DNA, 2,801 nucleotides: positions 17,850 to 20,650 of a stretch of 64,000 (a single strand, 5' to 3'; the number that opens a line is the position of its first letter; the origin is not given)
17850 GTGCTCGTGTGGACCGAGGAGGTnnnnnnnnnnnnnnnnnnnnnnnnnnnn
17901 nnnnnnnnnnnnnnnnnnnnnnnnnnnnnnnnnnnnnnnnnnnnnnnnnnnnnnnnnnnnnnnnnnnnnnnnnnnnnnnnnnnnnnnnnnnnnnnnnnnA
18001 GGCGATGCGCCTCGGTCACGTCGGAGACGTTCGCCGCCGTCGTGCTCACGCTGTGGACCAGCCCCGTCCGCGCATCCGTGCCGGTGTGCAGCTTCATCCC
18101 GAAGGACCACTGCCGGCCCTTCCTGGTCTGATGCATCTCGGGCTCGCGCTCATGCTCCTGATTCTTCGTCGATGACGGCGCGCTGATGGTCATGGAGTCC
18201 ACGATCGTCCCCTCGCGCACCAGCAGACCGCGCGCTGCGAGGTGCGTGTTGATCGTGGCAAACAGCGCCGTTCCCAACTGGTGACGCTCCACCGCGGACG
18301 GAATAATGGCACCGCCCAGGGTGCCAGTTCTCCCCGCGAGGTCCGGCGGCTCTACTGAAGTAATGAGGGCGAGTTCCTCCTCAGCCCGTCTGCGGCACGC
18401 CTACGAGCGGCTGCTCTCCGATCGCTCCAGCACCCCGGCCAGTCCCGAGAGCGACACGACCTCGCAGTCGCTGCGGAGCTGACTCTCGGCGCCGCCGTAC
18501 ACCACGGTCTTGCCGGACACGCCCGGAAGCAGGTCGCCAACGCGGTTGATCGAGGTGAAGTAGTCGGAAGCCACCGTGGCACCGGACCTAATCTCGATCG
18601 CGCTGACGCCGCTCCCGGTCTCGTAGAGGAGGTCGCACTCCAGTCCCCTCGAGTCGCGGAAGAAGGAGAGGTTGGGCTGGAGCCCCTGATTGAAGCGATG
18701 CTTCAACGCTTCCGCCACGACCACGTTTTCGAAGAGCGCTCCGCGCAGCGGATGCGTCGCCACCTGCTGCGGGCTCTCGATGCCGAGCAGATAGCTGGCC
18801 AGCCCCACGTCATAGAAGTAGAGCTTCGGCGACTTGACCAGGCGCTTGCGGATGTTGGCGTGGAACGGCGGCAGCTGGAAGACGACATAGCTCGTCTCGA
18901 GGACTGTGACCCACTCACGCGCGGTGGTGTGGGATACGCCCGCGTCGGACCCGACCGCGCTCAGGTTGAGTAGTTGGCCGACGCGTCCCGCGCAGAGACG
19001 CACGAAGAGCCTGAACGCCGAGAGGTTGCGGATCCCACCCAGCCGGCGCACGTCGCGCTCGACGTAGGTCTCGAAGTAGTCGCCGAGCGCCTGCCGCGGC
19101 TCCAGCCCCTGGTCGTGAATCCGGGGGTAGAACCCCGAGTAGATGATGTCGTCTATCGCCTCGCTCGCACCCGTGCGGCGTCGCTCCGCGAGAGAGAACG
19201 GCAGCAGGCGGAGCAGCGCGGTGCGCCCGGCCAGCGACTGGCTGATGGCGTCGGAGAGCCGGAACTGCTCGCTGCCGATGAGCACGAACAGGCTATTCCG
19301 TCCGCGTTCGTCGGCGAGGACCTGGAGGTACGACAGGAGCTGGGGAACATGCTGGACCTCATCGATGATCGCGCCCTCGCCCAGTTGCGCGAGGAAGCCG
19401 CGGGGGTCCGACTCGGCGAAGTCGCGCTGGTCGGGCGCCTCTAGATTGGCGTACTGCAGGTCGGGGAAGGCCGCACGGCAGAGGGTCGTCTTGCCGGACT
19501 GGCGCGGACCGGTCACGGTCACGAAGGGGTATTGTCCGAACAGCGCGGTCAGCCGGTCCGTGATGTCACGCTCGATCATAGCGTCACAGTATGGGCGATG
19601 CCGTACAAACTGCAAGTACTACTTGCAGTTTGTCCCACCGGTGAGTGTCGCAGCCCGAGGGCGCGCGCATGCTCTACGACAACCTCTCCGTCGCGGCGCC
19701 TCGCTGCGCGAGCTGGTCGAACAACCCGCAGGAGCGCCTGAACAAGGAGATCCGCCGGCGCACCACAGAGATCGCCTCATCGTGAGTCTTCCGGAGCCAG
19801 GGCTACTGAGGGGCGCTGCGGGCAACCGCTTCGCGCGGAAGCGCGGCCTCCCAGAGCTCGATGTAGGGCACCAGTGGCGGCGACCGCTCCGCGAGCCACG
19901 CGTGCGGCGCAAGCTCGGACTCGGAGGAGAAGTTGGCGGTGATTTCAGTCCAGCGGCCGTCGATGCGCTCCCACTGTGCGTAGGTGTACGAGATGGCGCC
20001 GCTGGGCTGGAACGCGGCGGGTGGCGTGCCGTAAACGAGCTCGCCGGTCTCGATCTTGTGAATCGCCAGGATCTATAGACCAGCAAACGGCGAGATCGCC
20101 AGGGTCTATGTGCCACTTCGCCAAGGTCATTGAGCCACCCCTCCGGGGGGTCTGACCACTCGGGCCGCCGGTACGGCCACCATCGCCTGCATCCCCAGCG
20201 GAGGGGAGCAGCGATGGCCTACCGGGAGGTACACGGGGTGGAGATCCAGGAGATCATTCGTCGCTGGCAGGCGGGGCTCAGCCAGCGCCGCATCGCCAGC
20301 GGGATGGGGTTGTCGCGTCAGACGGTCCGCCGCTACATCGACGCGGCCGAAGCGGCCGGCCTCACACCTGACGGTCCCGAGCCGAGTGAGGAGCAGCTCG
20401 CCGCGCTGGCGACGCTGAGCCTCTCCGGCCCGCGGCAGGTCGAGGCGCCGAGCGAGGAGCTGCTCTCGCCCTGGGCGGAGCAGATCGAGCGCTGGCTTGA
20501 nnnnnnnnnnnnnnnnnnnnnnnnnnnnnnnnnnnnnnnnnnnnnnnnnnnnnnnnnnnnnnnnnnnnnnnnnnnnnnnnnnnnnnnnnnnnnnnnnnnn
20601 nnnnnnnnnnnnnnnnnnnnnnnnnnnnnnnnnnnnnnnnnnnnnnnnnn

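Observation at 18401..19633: DUF4143-type AAA ATPase guarded by a perfect 29-bp AT-rich palindrome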

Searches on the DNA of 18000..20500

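Call 98: search_rna_families(source=window, start=18000, end=20500, threshold=evalue, max_evalue=1)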
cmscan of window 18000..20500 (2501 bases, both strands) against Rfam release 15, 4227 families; matches with E-value up to 1: 0.
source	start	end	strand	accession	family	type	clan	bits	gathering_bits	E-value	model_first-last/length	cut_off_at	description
